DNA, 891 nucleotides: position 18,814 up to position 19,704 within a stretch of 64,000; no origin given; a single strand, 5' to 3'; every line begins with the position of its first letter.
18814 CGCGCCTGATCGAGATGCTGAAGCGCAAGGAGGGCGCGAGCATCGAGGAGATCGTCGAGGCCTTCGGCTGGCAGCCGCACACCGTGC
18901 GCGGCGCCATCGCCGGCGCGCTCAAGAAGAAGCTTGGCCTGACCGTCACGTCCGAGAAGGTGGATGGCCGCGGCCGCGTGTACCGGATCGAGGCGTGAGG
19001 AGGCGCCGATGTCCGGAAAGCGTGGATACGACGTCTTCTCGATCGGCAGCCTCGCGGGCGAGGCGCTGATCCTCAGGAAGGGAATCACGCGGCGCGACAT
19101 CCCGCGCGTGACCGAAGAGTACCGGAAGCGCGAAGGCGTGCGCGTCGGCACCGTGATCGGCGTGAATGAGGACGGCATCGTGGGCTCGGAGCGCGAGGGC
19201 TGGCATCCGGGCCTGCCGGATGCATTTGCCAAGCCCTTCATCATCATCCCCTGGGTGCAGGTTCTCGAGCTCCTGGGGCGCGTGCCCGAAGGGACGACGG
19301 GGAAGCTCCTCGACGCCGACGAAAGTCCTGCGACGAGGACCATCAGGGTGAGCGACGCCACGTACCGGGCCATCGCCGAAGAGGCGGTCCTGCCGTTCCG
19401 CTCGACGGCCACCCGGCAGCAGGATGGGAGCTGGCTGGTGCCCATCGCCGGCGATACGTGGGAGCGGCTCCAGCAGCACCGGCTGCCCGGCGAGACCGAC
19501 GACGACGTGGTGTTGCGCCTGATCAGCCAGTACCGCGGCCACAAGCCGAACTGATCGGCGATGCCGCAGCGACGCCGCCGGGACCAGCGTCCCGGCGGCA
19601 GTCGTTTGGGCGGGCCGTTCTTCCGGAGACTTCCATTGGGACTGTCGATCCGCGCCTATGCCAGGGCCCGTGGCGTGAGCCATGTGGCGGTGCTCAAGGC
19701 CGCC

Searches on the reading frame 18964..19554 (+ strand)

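Call 57: search_protein_families(library=pfam, proteins=[window:18964-19554:+], max_evalue=0.01)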
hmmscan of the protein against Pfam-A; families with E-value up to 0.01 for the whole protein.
window:18964-19554:+ (196 aa): 1 family
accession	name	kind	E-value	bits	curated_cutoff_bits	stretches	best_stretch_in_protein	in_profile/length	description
PF24434.1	DUF7557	-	1.7e-06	27.8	25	1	163-190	8-35/45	Family of unknown function (DUF7557)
